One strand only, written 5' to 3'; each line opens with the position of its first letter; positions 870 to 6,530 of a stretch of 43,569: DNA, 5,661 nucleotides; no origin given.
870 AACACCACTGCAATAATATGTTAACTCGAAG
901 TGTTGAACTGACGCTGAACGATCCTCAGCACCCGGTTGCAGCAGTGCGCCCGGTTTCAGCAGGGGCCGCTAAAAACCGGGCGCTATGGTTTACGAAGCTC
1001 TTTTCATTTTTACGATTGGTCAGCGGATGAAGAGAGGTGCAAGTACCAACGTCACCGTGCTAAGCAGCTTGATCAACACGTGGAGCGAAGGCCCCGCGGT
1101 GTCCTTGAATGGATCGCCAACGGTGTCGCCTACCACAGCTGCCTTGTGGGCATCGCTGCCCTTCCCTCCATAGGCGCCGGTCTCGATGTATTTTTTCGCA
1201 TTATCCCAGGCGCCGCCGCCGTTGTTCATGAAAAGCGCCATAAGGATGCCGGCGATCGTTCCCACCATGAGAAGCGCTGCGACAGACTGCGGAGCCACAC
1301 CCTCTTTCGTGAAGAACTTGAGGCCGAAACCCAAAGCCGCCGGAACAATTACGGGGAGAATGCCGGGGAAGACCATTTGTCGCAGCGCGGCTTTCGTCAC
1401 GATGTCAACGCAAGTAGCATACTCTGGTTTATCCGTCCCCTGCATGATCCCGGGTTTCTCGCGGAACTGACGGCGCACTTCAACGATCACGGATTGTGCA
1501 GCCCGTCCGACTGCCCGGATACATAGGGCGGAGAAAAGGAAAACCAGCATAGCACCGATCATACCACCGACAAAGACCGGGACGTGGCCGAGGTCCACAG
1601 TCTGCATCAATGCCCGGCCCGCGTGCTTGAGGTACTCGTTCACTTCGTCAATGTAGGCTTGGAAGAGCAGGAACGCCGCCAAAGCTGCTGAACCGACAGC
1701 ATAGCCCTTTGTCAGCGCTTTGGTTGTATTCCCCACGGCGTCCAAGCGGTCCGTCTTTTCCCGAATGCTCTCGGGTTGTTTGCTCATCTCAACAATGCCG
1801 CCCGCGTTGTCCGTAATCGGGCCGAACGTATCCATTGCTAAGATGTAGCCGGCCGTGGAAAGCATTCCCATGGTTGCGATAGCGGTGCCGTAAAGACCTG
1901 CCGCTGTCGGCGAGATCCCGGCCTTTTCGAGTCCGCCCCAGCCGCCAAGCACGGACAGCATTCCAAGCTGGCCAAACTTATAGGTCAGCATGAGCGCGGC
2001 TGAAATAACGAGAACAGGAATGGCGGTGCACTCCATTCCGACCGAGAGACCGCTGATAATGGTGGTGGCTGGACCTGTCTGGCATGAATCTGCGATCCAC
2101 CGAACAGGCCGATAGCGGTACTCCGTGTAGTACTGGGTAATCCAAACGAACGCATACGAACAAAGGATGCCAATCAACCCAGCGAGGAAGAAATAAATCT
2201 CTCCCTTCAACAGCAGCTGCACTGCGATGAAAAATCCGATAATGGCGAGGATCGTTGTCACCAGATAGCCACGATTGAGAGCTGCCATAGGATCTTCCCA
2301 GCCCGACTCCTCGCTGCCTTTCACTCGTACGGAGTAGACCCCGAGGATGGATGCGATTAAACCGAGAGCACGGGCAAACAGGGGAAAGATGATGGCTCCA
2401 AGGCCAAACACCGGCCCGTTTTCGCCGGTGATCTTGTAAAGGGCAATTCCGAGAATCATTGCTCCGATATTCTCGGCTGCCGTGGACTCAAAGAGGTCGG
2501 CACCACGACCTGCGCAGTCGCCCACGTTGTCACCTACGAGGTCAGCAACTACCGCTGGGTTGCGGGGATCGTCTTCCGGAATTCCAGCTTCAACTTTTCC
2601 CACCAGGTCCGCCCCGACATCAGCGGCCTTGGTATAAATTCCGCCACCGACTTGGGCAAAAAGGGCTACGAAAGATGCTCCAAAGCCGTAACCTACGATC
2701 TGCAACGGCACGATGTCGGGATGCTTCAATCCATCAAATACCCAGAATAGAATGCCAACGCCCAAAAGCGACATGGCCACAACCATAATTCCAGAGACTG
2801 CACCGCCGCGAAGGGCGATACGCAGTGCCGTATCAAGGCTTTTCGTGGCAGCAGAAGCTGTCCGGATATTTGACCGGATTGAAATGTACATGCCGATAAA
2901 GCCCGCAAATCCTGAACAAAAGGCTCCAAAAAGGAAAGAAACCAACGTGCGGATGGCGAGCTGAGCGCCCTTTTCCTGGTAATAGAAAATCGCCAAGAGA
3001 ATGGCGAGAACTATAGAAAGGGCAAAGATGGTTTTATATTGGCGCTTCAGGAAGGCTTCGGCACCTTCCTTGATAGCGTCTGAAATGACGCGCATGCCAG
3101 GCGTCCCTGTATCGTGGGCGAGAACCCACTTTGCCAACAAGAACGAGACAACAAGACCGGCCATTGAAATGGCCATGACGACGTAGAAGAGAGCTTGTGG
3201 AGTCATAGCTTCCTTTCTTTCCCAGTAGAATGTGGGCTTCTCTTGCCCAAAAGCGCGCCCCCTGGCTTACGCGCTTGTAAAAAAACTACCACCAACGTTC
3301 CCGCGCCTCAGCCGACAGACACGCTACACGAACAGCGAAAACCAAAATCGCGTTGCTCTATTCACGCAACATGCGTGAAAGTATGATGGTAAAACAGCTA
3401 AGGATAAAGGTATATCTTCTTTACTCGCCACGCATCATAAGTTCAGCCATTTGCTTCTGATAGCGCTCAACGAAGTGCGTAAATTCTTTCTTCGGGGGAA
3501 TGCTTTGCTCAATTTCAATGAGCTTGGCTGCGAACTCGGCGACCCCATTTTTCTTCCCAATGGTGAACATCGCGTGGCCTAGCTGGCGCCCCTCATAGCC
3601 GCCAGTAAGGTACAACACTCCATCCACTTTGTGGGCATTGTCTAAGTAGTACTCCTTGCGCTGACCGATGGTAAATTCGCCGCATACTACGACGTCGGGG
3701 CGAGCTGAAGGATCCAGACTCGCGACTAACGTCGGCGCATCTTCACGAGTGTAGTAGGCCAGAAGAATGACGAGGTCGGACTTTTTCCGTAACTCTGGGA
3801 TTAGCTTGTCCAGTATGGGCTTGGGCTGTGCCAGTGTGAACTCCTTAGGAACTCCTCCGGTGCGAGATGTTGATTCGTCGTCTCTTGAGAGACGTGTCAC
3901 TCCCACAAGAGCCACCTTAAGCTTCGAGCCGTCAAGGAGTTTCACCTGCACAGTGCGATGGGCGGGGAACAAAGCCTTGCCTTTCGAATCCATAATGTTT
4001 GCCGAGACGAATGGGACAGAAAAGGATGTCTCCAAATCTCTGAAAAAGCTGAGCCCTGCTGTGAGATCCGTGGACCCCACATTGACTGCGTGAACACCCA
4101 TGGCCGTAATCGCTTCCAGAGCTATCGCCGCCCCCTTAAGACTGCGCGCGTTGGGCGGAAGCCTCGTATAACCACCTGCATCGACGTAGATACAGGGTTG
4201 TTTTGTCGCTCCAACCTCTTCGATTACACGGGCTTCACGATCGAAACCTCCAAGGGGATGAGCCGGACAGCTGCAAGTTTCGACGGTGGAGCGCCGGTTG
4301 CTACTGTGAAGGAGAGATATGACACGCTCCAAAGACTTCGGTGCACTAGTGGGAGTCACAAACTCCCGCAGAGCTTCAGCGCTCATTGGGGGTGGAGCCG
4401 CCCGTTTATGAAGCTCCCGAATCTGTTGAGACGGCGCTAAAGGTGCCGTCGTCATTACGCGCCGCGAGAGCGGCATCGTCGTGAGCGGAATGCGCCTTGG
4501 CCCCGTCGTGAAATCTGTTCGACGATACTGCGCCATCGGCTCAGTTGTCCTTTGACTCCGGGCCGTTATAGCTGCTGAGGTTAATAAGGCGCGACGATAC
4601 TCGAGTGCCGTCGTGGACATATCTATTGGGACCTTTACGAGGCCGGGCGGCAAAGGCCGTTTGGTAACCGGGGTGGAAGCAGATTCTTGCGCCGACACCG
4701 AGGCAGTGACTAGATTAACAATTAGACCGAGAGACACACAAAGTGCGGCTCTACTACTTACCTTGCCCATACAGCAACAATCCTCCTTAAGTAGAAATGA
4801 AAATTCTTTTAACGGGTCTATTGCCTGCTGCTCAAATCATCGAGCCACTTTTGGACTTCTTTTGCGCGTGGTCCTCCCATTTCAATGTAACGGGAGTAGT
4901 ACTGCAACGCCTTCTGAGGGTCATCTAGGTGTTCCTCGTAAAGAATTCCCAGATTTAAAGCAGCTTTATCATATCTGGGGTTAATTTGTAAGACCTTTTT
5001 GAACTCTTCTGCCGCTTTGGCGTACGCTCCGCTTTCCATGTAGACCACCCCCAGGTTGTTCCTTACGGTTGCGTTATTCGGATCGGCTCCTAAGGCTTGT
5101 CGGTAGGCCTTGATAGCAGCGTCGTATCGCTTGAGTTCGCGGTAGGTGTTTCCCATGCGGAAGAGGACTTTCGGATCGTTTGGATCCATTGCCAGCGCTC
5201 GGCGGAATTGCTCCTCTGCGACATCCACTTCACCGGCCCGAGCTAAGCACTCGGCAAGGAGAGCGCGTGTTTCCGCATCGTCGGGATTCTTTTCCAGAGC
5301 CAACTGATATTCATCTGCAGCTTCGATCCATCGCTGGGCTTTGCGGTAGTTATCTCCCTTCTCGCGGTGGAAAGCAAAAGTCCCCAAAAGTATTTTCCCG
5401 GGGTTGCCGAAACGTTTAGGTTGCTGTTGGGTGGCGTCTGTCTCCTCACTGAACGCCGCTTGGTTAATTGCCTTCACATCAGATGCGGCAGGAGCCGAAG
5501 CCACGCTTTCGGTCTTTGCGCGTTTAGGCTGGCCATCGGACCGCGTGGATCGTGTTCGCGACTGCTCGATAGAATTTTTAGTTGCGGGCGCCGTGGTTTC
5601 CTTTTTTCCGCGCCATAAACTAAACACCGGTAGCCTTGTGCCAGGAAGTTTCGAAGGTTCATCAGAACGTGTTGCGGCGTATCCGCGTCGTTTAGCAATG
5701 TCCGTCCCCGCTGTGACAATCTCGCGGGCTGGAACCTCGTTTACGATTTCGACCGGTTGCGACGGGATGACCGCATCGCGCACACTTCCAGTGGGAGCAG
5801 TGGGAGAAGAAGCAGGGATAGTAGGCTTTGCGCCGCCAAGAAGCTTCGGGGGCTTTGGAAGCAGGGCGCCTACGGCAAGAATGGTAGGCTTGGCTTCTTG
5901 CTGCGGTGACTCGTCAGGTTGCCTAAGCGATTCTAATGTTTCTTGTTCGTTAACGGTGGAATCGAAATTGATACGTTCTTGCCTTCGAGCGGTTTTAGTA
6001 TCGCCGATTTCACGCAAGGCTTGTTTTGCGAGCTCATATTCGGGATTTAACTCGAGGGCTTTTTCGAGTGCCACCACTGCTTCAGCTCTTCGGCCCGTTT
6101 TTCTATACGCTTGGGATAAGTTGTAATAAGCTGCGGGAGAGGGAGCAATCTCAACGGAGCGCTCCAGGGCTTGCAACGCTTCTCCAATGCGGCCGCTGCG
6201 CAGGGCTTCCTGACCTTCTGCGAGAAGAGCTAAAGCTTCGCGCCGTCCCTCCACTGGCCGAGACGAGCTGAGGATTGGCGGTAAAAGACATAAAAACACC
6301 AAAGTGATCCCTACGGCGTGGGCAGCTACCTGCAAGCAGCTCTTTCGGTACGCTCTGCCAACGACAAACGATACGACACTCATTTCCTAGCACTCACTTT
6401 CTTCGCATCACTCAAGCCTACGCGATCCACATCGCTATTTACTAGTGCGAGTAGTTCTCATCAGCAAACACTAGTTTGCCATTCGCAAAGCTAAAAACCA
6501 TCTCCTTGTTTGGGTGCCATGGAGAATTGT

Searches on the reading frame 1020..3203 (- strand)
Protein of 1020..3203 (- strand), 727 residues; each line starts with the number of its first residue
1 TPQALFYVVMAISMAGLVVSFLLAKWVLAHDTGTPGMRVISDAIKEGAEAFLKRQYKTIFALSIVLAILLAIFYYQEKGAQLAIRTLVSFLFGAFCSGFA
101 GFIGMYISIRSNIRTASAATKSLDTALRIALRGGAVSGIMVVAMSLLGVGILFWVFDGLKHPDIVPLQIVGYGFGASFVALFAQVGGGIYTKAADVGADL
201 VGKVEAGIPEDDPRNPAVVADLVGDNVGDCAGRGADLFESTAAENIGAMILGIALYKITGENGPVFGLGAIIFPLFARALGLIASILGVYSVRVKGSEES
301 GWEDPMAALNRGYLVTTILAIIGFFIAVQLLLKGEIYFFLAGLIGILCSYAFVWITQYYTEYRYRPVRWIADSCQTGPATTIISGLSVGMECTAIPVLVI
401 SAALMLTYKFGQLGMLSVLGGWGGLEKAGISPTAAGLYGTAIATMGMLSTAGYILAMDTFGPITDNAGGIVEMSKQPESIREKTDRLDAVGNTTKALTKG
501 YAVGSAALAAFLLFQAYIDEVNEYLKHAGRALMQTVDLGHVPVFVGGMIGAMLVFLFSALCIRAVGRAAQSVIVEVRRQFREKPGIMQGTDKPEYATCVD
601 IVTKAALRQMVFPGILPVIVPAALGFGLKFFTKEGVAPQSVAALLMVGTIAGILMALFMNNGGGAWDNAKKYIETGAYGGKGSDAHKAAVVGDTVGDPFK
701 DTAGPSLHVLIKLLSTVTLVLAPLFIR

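Call 54: search_protein_families(library=pfam, proteins=[window:1020-3203:-], max_evalue=0.00001)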
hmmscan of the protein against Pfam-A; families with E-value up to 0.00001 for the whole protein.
window:1020-3203:- (727 aa): 1 family
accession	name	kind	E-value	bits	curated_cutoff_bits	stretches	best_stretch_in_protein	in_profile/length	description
PF03030.21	H_PPase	-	7.9e-267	887.5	29.7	1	15-721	2-645/645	Inorganic H+ pyrophosphatase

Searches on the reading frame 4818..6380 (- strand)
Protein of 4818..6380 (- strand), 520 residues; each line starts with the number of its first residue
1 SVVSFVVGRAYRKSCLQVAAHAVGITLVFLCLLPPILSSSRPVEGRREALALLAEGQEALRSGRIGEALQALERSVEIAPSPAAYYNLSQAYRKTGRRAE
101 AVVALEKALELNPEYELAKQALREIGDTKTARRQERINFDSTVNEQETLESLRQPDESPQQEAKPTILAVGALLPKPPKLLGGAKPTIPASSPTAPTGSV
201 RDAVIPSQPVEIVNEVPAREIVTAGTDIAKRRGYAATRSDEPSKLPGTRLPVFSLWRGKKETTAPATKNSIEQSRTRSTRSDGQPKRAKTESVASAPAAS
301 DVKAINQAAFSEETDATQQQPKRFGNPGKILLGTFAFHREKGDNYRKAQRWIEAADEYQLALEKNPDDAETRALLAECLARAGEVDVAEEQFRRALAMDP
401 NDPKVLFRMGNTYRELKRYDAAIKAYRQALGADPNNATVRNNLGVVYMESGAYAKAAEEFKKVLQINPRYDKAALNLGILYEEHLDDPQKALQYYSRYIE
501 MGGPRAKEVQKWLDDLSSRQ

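Call 54: search_protein_families(library=pfam, proteins=[window:4818-6380:-], max_evalue=0.00001)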
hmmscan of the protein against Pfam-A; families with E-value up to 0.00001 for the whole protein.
window:4818-6380:- (520 aa): 19 families
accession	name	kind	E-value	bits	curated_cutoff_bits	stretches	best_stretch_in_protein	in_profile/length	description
PF07719.23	TPR_2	-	1.1e-40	134.8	27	3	82-115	1-34/34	Tetratricopeptide repeat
PF00515.34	TPR_1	-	2.6e-34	116.1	27.8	3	403-436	1-34/34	Tetratricopeptide repeat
PF13414.12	TPR_11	-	1.8e-31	108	26.8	1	410-451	1-42/42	TPR repeat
PF13181.12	TPR_8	-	2.4e-31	105.6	25.7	2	404-436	2-34/34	Tetratricopeptide repeat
PF13432.12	TPR_16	-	2.1e-30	105.2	32.7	3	408-468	2-62/65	Tetratricopeptide repeat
PF14559.12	TPR_19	-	2.1e-28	98.9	25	4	347-405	3-61/68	Tetratricopeptide repeat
PF13428.12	TPR_14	-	1e-25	88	23.5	1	370-410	2-42/44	Tetratricopeptide repeat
PF13431.12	TPR_17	-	1.8e-25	87.5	24.4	1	392-423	2-33/34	Tetratricopeptide repeat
PF13424.12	TPR_12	-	9.8e-24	83.8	30.1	1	437-501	3-74/77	Tetratricopeptide repeat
PF13174.12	TPR_6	-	1e-16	60.8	26.3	0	405-435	2-32/33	Tetratricopeptide repeat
PF13176.12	TPR_7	-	5e-16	57.8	27.9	0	406-435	2-33/36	Tetratricopeptide repeat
PF13371.12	TPR_9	-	1.3e-13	51.2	35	0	411-471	3-63/73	Tetratricopeptide repeat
PF23914.1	TPR_CcmH_CycH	-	1.2e-12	48.4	42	1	361-472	42-156/158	Cytochrome c-type biogenesis protein H TPR domain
PF13429.12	TPR_15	-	1.3e-11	44.9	26.2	0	401-498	144-240/280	Tetratricopeptide repeat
PF14561.12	TPR_20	-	6.1e-10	39.7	25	0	421-473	6-58/90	Tetratricopeptide repeat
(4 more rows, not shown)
